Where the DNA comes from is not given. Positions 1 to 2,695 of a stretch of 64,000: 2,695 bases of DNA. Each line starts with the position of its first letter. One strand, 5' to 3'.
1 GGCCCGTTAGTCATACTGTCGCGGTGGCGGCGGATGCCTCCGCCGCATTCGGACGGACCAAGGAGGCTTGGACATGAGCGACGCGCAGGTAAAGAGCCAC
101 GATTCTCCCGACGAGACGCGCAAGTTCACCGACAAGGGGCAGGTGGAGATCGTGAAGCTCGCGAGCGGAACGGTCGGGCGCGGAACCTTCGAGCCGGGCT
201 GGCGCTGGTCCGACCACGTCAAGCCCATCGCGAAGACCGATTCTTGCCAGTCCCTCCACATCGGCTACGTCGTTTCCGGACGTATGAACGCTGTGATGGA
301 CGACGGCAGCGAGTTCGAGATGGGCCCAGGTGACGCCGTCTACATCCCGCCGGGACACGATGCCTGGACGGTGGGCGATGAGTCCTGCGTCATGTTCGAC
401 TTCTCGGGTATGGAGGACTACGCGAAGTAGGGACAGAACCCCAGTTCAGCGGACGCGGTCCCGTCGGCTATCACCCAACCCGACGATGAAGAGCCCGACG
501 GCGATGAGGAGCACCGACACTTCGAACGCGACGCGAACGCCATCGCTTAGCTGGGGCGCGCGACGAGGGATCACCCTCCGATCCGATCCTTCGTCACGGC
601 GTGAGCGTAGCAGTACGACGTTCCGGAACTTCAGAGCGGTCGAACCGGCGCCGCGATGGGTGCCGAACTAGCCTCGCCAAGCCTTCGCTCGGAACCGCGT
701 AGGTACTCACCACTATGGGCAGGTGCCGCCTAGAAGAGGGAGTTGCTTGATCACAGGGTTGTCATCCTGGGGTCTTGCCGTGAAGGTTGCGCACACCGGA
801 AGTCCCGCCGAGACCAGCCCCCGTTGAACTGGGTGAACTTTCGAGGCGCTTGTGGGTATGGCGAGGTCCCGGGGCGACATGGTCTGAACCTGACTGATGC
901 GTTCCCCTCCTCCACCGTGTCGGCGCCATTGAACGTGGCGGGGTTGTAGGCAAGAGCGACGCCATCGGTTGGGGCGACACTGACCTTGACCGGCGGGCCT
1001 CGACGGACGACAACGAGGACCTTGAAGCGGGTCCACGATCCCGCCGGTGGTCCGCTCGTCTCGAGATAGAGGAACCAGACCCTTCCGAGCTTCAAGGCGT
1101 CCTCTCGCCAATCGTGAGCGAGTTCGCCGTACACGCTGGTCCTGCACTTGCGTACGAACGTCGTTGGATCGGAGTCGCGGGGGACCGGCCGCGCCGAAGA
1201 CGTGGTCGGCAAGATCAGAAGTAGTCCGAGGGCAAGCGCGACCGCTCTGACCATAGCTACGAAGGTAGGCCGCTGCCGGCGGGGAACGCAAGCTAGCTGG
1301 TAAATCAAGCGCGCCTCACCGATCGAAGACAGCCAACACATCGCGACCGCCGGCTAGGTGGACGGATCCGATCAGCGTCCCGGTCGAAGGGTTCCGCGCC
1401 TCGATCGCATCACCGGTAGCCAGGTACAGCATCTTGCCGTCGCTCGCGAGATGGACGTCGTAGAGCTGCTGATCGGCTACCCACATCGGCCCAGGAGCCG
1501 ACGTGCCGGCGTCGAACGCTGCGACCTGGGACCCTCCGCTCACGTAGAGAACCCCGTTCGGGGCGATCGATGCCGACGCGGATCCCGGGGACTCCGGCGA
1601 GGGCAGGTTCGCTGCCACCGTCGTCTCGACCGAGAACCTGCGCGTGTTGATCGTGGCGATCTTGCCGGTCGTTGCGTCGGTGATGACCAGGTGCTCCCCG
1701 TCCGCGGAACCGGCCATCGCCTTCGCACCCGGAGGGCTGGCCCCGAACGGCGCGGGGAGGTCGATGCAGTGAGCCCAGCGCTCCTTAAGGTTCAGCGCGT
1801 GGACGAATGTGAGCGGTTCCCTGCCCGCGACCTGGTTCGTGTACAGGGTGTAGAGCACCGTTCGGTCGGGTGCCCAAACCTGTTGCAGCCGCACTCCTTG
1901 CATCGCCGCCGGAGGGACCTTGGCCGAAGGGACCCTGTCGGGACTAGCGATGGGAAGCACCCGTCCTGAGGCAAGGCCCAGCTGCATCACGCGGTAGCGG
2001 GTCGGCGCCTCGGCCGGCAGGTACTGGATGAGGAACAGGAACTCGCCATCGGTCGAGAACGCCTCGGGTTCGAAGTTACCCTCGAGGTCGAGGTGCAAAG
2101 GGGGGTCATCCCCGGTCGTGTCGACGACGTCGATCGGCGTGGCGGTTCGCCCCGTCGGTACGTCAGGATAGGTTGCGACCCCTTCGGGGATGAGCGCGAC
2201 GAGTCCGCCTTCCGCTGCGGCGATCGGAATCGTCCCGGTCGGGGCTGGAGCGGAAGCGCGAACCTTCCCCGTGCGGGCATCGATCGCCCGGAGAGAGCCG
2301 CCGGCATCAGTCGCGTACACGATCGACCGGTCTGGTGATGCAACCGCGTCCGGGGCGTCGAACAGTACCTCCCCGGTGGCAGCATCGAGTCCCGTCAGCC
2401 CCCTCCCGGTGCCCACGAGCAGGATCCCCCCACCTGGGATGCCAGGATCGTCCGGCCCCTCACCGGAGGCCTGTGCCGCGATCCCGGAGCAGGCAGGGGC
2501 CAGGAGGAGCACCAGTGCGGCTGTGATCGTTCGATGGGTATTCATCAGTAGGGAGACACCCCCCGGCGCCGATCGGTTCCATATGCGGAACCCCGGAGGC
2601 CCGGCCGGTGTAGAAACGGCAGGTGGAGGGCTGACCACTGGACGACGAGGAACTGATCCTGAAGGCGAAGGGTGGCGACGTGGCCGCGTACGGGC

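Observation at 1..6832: Duplicated leader hairpin plus 5' end of a cupin gene flanking a ~6.5-kb block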

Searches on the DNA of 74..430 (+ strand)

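Call 16: search_rna_families(source=L001, start=5500, end=10500, threshold=evalue, max_evalue=1, show_alignments=4)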
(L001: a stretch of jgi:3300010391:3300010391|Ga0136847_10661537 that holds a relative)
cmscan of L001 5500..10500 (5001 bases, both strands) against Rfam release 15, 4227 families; matches with E-value up to 1: 0.
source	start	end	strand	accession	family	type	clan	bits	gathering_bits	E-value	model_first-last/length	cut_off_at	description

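Call 58: search_rna_families(sources=[L088, L170, L171, L083, L084, L089], threshold=evalue, max_evalue=1, show_alignments=3)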
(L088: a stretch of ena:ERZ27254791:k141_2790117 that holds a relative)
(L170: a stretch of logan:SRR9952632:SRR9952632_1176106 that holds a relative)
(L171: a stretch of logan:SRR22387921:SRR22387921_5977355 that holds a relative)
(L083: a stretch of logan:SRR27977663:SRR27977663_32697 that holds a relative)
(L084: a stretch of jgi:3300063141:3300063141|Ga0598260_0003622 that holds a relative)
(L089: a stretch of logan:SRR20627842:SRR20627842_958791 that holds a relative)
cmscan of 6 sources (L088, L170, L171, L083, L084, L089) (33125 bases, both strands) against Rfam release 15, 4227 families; matches with E-value up to 1: 3.
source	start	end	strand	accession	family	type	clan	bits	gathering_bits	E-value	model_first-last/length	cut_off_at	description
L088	2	105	-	RF01852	tRNA-Sec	Gene; tRNA;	CL00001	37.5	47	0.0004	1-91/91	no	Selenocysteine transfer RNA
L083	5089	5194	+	RF03136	S10-Clostridia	Cis-reg; leader;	-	23.3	35.1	0.89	1-81/81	no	S10-Clostridia ribosomal protein leader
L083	13595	13623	-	RF00023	tmRNA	Gene;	CL00001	16.8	47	0.0053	347-374/374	5'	transfer-messenger RNA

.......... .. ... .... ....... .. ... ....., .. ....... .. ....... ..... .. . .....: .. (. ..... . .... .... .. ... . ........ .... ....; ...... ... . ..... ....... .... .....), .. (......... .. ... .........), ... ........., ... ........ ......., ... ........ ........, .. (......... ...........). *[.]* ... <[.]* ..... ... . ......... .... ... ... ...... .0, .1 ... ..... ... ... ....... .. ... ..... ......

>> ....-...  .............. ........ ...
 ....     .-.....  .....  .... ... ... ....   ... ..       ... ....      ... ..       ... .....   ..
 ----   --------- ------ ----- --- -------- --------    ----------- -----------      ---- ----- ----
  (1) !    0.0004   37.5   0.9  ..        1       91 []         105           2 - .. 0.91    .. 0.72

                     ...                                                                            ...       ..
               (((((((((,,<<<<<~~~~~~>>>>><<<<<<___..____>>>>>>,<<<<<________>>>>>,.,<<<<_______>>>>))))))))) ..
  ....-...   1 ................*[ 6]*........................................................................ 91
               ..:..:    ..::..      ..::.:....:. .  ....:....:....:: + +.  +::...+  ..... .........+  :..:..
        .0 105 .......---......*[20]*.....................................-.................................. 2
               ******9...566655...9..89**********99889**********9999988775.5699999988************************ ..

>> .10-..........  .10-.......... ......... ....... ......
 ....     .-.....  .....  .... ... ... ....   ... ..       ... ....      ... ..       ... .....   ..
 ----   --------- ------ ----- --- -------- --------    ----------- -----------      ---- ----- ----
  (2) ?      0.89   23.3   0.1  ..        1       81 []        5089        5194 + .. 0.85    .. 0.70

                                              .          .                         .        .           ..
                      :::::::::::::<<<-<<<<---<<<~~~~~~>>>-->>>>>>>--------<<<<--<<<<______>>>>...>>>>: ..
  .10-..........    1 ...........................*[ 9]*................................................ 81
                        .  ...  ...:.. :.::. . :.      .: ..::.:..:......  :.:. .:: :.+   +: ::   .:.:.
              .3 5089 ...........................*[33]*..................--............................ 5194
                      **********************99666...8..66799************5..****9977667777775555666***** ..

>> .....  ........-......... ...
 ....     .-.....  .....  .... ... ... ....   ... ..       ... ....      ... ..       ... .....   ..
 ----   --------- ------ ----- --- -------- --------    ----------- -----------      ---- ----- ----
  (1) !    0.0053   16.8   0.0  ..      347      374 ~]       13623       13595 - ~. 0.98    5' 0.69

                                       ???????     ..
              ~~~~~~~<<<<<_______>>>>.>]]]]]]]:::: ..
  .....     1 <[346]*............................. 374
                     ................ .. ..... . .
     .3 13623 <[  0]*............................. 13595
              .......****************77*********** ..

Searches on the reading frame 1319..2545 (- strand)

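Call 8: search_protein_families(library=pfam, proteins=[window:1319-2545:-], max_evalue=0.01)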
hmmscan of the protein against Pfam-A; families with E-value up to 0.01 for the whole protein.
seq(409 aa): 1 family
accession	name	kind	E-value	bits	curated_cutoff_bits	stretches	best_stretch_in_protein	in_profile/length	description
PF13360.13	PQQ_2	-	3.4e-09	37.1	27.6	1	28-96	26-141/233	Outer membrane protein assembly factor BamB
